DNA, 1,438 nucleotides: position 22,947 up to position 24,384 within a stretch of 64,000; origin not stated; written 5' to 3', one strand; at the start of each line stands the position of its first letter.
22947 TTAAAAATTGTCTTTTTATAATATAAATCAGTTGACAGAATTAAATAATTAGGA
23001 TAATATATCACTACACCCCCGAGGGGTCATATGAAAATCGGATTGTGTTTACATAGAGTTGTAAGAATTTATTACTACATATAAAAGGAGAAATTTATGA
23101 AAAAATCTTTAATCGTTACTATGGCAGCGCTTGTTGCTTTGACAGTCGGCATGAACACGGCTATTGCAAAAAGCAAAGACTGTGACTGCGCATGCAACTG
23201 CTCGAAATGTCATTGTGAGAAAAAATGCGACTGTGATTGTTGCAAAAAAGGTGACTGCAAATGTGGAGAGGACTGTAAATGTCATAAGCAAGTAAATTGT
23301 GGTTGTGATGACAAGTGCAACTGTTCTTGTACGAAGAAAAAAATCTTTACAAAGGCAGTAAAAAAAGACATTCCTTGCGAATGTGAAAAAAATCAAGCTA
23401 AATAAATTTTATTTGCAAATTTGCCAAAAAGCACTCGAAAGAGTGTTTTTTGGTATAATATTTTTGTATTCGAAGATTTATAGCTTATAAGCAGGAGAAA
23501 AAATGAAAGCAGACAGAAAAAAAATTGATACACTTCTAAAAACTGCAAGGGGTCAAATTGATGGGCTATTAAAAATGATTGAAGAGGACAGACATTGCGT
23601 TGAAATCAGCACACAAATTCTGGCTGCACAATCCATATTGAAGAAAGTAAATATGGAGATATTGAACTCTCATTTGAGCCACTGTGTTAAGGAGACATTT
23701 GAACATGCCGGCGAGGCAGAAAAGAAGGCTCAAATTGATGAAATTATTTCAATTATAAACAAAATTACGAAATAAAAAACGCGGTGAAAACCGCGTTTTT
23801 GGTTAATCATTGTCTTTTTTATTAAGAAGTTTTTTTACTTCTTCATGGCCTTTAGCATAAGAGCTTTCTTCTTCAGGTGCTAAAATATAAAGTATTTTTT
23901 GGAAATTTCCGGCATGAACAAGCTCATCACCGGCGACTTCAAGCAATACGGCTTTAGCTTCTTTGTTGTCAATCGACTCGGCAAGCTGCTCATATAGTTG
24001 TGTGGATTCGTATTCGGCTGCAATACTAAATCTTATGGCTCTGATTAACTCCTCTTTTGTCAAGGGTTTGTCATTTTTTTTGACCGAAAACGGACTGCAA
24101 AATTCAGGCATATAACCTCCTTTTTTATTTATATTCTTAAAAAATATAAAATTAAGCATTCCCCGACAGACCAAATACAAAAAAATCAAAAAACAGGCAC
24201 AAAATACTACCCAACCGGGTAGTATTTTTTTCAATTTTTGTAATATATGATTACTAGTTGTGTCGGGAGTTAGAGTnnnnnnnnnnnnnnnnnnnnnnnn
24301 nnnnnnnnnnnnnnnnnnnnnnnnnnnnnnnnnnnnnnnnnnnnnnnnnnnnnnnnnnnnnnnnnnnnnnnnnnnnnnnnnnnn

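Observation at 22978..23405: Secreted, extremely Cys-rich metallothionein-like protein under a CsoR-type operator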

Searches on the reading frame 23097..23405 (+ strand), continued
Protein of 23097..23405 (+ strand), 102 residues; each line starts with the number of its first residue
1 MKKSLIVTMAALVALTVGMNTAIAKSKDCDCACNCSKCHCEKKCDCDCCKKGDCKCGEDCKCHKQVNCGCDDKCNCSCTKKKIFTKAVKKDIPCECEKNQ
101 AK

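Call 80: search_protein_families(library=pfam, proteins=[L001:7206-7817:+, L004:4217-4885:+], max_evalue=0.001)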
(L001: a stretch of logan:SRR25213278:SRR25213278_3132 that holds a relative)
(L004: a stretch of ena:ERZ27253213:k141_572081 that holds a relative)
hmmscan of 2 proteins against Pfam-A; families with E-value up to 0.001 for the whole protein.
L001:7206-7817:+ (203 aa): 1 family
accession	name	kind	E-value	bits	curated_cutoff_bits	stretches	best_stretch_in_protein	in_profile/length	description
PF00730.31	HhH-GPD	-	1.8e-18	67.3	26.2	1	44-181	1-104/108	HhH-GPD superfamily base excision DNA repair protein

L004:4217-4885:+ (222 aa): 1 family
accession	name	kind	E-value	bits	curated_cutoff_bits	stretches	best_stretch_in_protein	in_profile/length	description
PF08713.17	DNA_alkylation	-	2.6e-16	60.4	21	1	3-198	1-212/213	DNA alkylation repair enzyme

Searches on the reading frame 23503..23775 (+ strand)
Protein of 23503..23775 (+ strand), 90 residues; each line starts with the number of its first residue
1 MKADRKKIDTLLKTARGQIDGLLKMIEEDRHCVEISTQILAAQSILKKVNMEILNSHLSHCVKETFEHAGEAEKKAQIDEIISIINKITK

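Call 4: search_protein_families(library=pfam, proteins=[window:23503-23775:+], max_evalue=0.01)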
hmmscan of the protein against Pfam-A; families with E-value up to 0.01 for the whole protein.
window:23503-23775:+ (90 aa): 1 family
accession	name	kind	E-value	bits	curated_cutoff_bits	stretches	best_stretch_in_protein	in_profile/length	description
PF02583.22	Trns_repr_metal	-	5.2e-24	84.9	22.8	1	4-87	1-78/78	Metal-sensitive transcriptional repressor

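Call 6: search_protein_families(library=ncbifam, proteins=[window:23503-23775:+], max_evalue=0.1)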
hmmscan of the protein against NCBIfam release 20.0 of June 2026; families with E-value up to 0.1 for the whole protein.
window:23503-23775:+ (90 aa): 4 families
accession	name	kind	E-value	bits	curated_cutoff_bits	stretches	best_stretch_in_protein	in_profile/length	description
NF052430.1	repress_RicR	exception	1.4e-16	60.9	175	1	11-86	14-88/93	copper-sensing transcriptional repressor RicR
NF008464.0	PRK11352.1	equivalog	6.4e-10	39.3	133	1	4-86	7-87/91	formaldehyde-responsive transcriptional repressor FrmR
NF011613.0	PRK15039.1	equivalog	5.9e-06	26.9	138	1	4-86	7-86/90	Ni(II)/Co(II)-binding transcriptional repressor RcnR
NF010408.0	PRK13834.1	subfamily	0.013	15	292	1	15-67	89-141/207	acyl-homoserine-lactone synthase TraI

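Call 34: search_solved_structures(query=window:23503-23772:+, max_evalue=0.001, show_alignments=4)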
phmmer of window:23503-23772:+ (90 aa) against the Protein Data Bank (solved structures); distinct sequences matched with E-value up to 0.001: 8.
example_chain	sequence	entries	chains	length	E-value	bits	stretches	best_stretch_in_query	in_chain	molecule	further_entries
4m1p_A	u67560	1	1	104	4e-13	52.8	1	7-85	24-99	Copper-sensitive operon repressor (CsoR)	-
2hh7_A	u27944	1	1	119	6.9e-12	48.8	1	9-83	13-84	Hypothetical protein CsoR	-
4adz_A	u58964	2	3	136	1.3e-10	44.8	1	12-88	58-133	CSOR | COPPER SENSITIVE OPERON REPRESSOR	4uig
7mq1_A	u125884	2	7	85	3.4e-10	43.4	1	6-79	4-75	Copper-sensing transcriptional repressor csoR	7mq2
7mq3_A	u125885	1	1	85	9.2e-10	42.1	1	6-79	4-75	Copper-sensing transcriptional repressor csoR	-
3aai_A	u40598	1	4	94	1.6e-06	31.8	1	10-74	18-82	Copper homeostasis operon regulatory protein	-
5lbm_A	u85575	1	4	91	2.3e-06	31.3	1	4-86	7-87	Transcriptional repressor FrmR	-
5fmn_A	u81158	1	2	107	2.8e-06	31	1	7-80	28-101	INRS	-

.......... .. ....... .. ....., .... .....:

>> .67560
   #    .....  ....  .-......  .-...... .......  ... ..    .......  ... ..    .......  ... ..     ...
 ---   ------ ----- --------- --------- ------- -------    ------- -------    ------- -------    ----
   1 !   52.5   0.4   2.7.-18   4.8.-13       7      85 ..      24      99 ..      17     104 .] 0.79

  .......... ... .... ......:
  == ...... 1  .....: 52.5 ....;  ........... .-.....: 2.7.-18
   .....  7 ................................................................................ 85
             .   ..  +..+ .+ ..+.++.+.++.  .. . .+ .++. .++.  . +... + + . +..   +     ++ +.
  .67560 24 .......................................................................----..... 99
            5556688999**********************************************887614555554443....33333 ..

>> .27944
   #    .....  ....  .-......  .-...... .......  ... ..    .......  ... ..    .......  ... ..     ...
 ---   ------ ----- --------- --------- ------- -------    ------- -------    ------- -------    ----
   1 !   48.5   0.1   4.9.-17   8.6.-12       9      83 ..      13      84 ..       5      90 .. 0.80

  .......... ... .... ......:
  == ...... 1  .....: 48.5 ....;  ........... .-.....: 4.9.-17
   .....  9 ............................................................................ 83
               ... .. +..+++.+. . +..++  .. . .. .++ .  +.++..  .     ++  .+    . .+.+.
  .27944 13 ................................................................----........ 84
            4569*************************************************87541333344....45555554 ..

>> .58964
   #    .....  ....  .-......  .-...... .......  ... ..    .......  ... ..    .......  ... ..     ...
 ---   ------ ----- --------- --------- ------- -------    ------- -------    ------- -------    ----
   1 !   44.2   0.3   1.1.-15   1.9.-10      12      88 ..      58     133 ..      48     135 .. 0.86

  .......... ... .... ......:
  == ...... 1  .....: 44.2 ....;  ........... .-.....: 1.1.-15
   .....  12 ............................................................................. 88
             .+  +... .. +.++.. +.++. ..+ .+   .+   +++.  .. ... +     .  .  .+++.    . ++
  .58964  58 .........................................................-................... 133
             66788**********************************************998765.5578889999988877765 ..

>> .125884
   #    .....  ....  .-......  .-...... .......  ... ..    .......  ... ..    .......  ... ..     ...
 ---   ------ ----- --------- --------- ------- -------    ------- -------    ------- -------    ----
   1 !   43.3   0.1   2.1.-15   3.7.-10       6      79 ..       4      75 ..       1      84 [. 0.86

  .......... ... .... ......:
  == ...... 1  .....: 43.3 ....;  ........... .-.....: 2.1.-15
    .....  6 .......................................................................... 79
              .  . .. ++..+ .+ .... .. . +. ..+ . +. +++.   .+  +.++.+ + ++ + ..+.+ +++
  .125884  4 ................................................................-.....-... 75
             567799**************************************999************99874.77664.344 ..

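Call 68: find_encoding_contigs(protein=window:23503-23775:+, flank=1000, max_places=3)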
Protein window:23503-23775:+ (90 aa): 2 contigs read that carry it; 2 places shown.
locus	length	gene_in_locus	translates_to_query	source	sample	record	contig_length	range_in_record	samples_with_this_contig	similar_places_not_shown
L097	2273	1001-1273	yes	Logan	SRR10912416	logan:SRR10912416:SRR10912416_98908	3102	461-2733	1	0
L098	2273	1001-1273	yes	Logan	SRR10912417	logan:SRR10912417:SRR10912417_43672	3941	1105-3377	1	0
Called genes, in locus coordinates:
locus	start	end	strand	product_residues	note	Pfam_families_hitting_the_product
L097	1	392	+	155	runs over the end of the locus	PF02870:Methyltransf_1N, PF01035:DNA_binding_1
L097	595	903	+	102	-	-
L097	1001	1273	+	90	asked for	PF02583:Trns_repr_metal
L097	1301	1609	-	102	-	PF00268:Ribonuc_red_sm (weak), PF02915:Rubrerythrin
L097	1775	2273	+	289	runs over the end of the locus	?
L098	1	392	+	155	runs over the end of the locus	PF02870:Methyltransf_1N, PF01035:DNA_binding_1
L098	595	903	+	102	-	-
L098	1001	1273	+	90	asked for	PF02583:Trns_repr_metal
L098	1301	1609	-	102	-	PF00268:Ribonuc_red_sm (weak), PF02915:Rubrerythrin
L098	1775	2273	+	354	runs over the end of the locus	?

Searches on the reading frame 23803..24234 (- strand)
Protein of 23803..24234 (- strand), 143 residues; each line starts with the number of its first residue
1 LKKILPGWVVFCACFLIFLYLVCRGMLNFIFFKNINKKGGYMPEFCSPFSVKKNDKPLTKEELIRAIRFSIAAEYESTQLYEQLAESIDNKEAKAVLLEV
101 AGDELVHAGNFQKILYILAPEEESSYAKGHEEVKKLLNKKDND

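Call 4: search_protein_families(library=pfam, proteins=[window:23803-24234:-], max_evalue=0.01)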
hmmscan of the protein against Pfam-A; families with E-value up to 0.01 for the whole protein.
window:23803-24234:- (143 aa): 3 families
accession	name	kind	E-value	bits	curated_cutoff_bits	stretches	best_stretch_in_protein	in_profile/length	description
PF02915.23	Rubrerythrin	-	1.1e-07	32.7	22.8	1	68-130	4-67/137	Rubrerythrin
PF00268.27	Ribonuc_red_sm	-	7.8e-05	22.6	33.6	1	68-141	55-131/281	Ribonucleotide reductase, small chain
PF07666.16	MpPF26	-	0.01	16.3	37.2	0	8-52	8-51/75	M penetrans paralogue family 26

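Call 6: search_protein_families(library=ncbifam, proteins=[window:23803-24234:-], max_evalue=0.1)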
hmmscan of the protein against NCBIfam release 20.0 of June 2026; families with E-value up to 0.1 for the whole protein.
window:23803-24234:- (143 aa): 4 families
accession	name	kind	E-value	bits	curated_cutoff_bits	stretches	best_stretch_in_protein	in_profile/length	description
NF058679.1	EncB_fam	subfamily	1.1e-21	77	90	1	42-140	1-98/117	encapsulin nanocompartment ferritin-likeEncB family encapsulin nanocompartment ferritin-like cargo protein cargo protein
TIGR04535.1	ferrit_encaps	subfamily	4.5e-15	55.6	125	1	53-140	9-94/114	encapsulin-associated ferritin-like protein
NF058678.1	EncB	exception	0.02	15.1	210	1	64-128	12-76/160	encapsulin nanocompartment ferritin-like cargo protein EncB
TIGR02029.1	AcsF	equivalog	0.022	13.9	192.5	1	59-114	70-127/337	magnesium-protoporphyrin IX monomethyl ester (oxidative) cyclase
